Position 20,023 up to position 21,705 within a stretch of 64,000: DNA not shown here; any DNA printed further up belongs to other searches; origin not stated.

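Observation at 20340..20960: Sharp low-GC patch confined to the middle of the ATPase gene (mosaic gene)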

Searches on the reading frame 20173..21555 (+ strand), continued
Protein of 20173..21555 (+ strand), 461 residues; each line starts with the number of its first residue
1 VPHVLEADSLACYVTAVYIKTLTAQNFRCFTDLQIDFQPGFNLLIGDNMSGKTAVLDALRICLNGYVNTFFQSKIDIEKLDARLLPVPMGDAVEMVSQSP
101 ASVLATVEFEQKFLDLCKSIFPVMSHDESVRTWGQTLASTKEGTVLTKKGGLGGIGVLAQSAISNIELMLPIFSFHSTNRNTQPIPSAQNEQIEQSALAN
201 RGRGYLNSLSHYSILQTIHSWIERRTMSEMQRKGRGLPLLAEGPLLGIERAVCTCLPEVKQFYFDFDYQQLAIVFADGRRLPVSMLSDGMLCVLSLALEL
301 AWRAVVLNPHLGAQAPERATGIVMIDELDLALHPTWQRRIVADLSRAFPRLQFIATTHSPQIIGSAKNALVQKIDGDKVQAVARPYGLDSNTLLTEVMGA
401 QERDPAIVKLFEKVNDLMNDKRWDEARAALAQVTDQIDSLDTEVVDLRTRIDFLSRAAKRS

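Call 37: find_related_loci(query=A1, collection=genome_contigs, flank=6000)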
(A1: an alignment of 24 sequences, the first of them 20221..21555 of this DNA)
Query A1 (445 aa) in genome_contigs; peptide patterns used: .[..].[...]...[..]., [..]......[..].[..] (x = any residue, [..] = any of these).
600 stretches matched a pattern (row limit reached: there are more); 560 encode a relative of the query (tblastn E <= 1e-3); the best 80 are kept; 80 distinct loci.
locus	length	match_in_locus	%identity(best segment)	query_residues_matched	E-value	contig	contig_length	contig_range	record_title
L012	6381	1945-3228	33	1-442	9e-65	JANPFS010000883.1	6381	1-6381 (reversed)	MAG: Blastocatellia bacterium isolate VAR_78_concoct_101 VAR_78_k141_1584990, whole genome shotgun sequence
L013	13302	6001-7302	29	1-435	9e-62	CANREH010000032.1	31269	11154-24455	MAG: uncultured Lachnospiraceae bacterium isolate Lapin-024__bin69 genome assembly, contig: Lapin-024__NODE_1833_length_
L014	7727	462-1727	29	1-435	4e-61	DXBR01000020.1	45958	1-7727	MAG TPA_asm: Candidatus Anaerobutyricum stercoris isolate CHK179-28034 CHK179__C30222_L45958_SAMEA5754823, whole genome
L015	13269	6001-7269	31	1-437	2e-60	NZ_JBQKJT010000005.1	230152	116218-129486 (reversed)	Candidatus Avoscillospira sp. LCP25S3_F1 contig00005, whole genome shotgun sequence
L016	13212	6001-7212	34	1-431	3e-59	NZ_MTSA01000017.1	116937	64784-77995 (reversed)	Pseudomonas syringae strain PDD-32b-74 NODE_17_length_116937_cov_73.1872_ID_33, whole genome shotgun sequence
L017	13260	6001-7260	32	1-438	4e-59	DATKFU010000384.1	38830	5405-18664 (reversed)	MAG TPA_asm: Bryobacteraceae bacterium isolate SMAG_U14533 k141_972884, whole genome shotgun sequence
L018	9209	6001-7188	30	1-410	3e-59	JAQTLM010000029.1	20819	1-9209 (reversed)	MAG: Gallionella sp. isolate STA_17 NODE_4817_length_20819_cov_174.612411_Sandtown_A, whole genome shotgun sequence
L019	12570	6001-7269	29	1-437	5e-58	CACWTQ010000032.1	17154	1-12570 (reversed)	MAG: uncultured Ruminococcus sp. isolate RUG10904 genome assembly, contig: RUG10904_asm_32, whole genome shotgun sequenc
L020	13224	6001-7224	32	1-419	2e-58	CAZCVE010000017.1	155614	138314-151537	MAG TPA_asm: uncultured Sandaracinaceae bacterium isolate SRP302895_co1_485 genome assembly, contig: NODE_206_length_155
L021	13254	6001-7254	31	3-438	3e-57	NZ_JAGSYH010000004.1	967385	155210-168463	Acidicapsa dinghuensis strain 4GSKX scaffold4_size967385, whole genome shotgun sequence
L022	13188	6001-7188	32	1-415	2e-57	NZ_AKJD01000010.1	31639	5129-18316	Pseudomonas sp. GM80 PMI37_contig15.15, whole genome shotgun sequence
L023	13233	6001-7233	31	1-431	5e-57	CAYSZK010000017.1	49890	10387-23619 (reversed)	MAG TPA_asm: uncultured Verrucomicrobiales bacterium isolate binchicken_co58_129 genome assembly, contig: NODE_535_lengt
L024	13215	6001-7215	30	1-436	6e-57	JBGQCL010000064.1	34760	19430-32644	MAG: Kofleriaceae bacterium isolate OBJ2_061818_110_40 k141_2065739_length_34760_cov_14.0000, whole genome shotgun seque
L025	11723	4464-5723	29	1-438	1e-56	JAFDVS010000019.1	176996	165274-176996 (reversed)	MAG: Acidobacteria bacterium isolate SZAS-6 ACID-KAN-7__19__length-176996, whole genome shotgun sequence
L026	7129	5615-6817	31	6-433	2e-56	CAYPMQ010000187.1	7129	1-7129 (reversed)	MAG TPA_asm: uncultured Ignavibacteriaceae bacterium isolate binchicken_co58_31 genome assembly, contig: NODE_8221_lengt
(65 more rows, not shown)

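Call 40: find_related_loci(query=A2, collection=metagenome_contigs, flank=3000)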
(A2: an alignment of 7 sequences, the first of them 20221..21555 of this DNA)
Query A2 (445 aa) in metagenome_contigs; peptide patterns used: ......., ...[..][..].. (x = any residue, [..] = any of these).
470 stretches matched a pattern; 4 encode a relative of the query (tblastn E <= 1e-3); 4 distinct loci.
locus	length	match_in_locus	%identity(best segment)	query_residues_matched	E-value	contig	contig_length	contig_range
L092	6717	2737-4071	96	1-445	0e+0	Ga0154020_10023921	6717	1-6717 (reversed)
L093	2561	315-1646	62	1-445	2e-169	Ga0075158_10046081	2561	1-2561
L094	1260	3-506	87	278-445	4e-101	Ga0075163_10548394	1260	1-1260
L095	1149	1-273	88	355-445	2e-49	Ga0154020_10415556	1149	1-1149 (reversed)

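Call 69: predict_structure(alignment_id=A3)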
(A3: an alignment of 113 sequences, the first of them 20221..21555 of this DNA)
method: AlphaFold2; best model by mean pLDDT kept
length: 445 residues; sequences in the alignment: 113
mean_pLDDT: 94.8   pTM: 0.92
mean pLDDT of the five models: 94.8, 94.3, 94.2, 94.0, 94.0
residues with pLDDT >= 90: 392; 70-90: 46; 50-70: 7; < 50: 0
segments of 3 or more residues with pLDDT < 50: none
pLDDT, mean of each block of 10 residues (from residue 1): 97 98 98 97 97 93 97 97 98 90 79 82 97 90 91 96 90 81 83 95 96 97 95 98 98 98 98 95 98 97 98 94 98 98 98 97 97 97 94 97 98 97 96 98 94
secondary structure, 60 per line:
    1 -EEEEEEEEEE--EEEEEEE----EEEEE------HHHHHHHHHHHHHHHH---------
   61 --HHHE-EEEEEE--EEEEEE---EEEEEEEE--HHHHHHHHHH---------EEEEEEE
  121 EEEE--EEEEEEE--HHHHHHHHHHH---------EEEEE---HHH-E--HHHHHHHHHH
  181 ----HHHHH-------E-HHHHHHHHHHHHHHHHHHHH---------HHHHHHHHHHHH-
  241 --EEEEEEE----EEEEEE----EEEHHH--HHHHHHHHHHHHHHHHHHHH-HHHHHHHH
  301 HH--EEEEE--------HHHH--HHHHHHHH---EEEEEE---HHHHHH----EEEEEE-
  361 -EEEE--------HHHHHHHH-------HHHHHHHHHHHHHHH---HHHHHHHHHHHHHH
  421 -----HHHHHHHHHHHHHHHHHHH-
elements in order: E2-11 E14-20 E25-29 H36-51 E68-73 E76-81 E85-92 H95-104 E114-124 E127-133 H136-146 E156-160 H171-180 H185-189 H199-218 H228-239 E243-249 E254-259 E264-266 H272-291 H293-302 E305-309 H318-321 H324-331 E335-340 H344-349 E354-359 E362-365 H374-381 H389-403 H407-420 H426-444

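Call 73: fold_search(model_id=the predicted structure, library=pdb)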
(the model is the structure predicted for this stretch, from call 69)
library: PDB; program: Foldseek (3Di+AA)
matches with E <= 10: 1208; with E <= 0.001: 279
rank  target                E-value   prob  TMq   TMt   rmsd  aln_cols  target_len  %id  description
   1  8eea_D                1.9e-30  1.00  0.78  0.76   5.4       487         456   24  Structure of E.coli Septu (PtuAB) complex (released 2023-12-27)
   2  8eea_C                2.4e-29  1.00  0.78  0.78   4.3       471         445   25  Structure of E.coli Septu (PtuAB) complex (released 2023-12-27)
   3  8ee4_C                9.3e-28  1.00  0.70  0.77   4.5       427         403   26  Structure of PtuA (released 2024-01-03)
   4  8eea_B                1.9e-27  1.00  0.68  0.80   4.3       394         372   27  Structure of E.coli Septu (PtuAB) complex (released 2023-12-27)
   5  8ee4_E                7.8e-27  1.00  0.72  0.80   4.0       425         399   26  Structure of PtuA (released 2024-01-03)
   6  8eea_A                1.3e-26  1.00  0.67  0.79   4.3       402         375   25  Structure of E.coli Septu (PtuAB) complex (released 2023-12-27)
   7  8ee4_F                3.8e-26  1.00  0.68  0.75   4.8       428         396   26  Structure of PtuA (released 2024-01-03)
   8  8ee4_D                4.5e-26  1.00  0.70  0.78   4.2       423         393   26  Structure of PtuA (released 2024-01-03)
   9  8sux_F                2.5e-25  1.00  0.64  0.76   5.2       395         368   26  Structure of E. coli PtuA hexamer (released 2024-01-10)
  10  8sux_D                1.4e-24  1.00  0.64  0.76   5.2       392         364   26  Structure of E. coli PtuA hexamer (released 2024-01-10)
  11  9e90_A                2.4e-24  1.00  0.75  0.69   4.9       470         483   22  Ec83 Retron PtuA/PtuB (2-1) complex bound to ATP (released 2025-07-02)
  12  8sux_C                6.3e-24  1.00  0.66  0.77   4.3       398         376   27  Structure of E. coli PtuA hexamer (released 2024-01-10)
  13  9vhl_D                2.2e-23  1.00  0.69  0.73   5.2       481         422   20  cryoEM structure of retron-Eco7 complex (form II) (released 2026-01-07)
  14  9o4a_A                2.2e-23  1.00  0.71  0.68   4.9       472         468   20  Ec83 Retron PtuAB mutant complex (released 2025-07-02)
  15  9nnb_D                2.5e-23  1.00  0.77  0.69   4.4       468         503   22  Cryo-EM structure of the Retron Ec78 complex, PtuA:PtuB:RT (4:2:1) (released 2025-10-08)
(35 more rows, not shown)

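Call 79: find_encoding_contigs(protein=P0011, flank=3000, max_places=1)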
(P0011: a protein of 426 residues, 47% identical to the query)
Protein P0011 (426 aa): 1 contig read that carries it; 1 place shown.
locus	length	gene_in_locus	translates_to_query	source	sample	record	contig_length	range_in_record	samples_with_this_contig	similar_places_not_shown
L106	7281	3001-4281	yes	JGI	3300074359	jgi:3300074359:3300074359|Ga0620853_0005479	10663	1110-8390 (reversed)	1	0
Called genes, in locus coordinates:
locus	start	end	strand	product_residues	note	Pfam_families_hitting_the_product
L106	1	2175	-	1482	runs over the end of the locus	?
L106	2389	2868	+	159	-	PF05899:Cupin_3 (weak), PF07883:Cupin_2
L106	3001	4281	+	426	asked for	PF02463:SMC_N (weak), PF13175:AAA_15, PF13476:AAA_23, PF13304:AAA_21, PF13175:AAA_15 (weak)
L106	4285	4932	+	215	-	-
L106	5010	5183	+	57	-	-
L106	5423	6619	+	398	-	PF02771:Acyl-CoA_dh_N, PF02770:Acyl-CoA_dh_M, PF00441:Acyl-CoA_dh_1, PF08028:Acyl-CoA_dh_2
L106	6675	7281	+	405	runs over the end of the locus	PF02771:Acyl-CoA_dh_N, PF02770:Acyl-CoA_dh_M, PF00441:Acyl-CoA_dh_1, PF08028:Acyl-CoA_dh_2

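Call 80: find_encoding_contigs(protein=P0013, flank=3000, max_places=1)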
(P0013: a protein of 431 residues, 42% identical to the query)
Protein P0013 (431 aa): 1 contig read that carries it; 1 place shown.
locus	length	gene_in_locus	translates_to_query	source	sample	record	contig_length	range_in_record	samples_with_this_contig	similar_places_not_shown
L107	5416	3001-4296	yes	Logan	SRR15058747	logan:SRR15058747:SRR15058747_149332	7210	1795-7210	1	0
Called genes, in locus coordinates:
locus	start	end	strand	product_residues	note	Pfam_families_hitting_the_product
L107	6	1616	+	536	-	PF03235:GmrSD_N, PF01844:HNH (weak)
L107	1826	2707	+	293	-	PF04326:SLFN_AlbA_2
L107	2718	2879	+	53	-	-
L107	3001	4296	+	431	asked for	PF02463:SMC_N (weak), PF13175:AAA_15 (weak), PF13476:AAA_23, PF13175:AAA_15 (weak), PF13304:AAA_21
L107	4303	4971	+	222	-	-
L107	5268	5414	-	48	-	?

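Call 81: find_encoding_contigs(protein=P0010, flank=3000, max_places=1)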
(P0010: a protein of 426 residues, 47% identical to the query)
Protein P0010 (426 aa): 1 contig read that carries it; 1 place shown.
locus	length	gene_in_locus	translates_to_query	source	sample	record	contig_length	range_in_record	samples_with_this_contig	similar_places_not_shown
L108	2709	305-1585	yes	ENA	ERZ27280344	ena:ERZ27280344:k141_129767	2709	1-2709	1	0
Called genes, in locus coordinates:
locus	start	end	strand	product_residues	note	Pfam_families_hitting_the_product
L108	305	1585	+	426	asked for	PF02463:SMC_N, PF13175:AAA_15, PF13476:AAA_23, PF13304:AAA_21, PF13175:AAA_15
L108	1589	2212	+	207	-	-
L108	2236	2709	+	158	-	?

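Call 85: search_solved_structures(query=A3, max_evalue=1e-20, show_alignments=3)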
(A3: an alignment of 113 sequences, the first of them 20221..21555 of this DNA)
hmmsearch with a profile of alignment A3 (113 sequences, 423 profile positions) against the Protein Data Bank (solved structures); distinct sequences matched with E-value up to 1e-20: 12.
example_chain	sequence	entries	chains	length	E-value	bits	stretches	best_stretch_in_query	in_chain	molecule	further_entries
8ee4_A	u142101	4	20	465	1e-108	367.7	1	1-416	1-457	PtuA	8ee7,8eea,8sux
22bu_B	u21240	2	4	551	1e-75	258.9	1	179-420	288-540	AAA family ATPase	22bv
9e8z_C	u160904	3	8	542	4.4e-75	256.9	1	1-415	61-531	Retron Ec83 probable ATPase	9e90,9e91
9vh1_D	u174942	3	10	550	4.9e-74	253.4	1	3-420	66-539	Retron Ec78 probable ATPase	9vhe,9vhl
22et_E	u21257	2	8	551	6e-74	253.1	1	179-420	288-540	PtuA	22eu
9kjx_B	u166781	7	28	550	8.6e-73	249.3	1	3-419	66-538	AAA family ATPase | Retron I-A effector PtuA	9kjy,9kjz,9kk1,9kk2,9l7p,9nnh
9u9y_A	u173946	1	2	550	7.6e-72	246.2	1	3-419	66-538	AAA family ATPase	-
9o4a_A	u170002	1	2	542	1e-71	245.8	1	1-415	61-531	Retron Ec83 probable ATPase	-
9nnb_C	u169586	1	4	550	1.9e-71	244.8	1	3-419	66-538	Retron I-A effector PtuA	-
9nnk_C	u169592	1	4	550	8.5e-71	242.7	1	3-419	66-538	Retreon I-A effector PtuA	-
9vkz_A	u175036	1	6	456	7.3e-69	236.4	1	3-343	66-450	Retron Ec78 probable ATPase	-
9n69_A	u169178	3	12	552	2.9e-64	221.2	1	2-419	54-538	AAA family ATPase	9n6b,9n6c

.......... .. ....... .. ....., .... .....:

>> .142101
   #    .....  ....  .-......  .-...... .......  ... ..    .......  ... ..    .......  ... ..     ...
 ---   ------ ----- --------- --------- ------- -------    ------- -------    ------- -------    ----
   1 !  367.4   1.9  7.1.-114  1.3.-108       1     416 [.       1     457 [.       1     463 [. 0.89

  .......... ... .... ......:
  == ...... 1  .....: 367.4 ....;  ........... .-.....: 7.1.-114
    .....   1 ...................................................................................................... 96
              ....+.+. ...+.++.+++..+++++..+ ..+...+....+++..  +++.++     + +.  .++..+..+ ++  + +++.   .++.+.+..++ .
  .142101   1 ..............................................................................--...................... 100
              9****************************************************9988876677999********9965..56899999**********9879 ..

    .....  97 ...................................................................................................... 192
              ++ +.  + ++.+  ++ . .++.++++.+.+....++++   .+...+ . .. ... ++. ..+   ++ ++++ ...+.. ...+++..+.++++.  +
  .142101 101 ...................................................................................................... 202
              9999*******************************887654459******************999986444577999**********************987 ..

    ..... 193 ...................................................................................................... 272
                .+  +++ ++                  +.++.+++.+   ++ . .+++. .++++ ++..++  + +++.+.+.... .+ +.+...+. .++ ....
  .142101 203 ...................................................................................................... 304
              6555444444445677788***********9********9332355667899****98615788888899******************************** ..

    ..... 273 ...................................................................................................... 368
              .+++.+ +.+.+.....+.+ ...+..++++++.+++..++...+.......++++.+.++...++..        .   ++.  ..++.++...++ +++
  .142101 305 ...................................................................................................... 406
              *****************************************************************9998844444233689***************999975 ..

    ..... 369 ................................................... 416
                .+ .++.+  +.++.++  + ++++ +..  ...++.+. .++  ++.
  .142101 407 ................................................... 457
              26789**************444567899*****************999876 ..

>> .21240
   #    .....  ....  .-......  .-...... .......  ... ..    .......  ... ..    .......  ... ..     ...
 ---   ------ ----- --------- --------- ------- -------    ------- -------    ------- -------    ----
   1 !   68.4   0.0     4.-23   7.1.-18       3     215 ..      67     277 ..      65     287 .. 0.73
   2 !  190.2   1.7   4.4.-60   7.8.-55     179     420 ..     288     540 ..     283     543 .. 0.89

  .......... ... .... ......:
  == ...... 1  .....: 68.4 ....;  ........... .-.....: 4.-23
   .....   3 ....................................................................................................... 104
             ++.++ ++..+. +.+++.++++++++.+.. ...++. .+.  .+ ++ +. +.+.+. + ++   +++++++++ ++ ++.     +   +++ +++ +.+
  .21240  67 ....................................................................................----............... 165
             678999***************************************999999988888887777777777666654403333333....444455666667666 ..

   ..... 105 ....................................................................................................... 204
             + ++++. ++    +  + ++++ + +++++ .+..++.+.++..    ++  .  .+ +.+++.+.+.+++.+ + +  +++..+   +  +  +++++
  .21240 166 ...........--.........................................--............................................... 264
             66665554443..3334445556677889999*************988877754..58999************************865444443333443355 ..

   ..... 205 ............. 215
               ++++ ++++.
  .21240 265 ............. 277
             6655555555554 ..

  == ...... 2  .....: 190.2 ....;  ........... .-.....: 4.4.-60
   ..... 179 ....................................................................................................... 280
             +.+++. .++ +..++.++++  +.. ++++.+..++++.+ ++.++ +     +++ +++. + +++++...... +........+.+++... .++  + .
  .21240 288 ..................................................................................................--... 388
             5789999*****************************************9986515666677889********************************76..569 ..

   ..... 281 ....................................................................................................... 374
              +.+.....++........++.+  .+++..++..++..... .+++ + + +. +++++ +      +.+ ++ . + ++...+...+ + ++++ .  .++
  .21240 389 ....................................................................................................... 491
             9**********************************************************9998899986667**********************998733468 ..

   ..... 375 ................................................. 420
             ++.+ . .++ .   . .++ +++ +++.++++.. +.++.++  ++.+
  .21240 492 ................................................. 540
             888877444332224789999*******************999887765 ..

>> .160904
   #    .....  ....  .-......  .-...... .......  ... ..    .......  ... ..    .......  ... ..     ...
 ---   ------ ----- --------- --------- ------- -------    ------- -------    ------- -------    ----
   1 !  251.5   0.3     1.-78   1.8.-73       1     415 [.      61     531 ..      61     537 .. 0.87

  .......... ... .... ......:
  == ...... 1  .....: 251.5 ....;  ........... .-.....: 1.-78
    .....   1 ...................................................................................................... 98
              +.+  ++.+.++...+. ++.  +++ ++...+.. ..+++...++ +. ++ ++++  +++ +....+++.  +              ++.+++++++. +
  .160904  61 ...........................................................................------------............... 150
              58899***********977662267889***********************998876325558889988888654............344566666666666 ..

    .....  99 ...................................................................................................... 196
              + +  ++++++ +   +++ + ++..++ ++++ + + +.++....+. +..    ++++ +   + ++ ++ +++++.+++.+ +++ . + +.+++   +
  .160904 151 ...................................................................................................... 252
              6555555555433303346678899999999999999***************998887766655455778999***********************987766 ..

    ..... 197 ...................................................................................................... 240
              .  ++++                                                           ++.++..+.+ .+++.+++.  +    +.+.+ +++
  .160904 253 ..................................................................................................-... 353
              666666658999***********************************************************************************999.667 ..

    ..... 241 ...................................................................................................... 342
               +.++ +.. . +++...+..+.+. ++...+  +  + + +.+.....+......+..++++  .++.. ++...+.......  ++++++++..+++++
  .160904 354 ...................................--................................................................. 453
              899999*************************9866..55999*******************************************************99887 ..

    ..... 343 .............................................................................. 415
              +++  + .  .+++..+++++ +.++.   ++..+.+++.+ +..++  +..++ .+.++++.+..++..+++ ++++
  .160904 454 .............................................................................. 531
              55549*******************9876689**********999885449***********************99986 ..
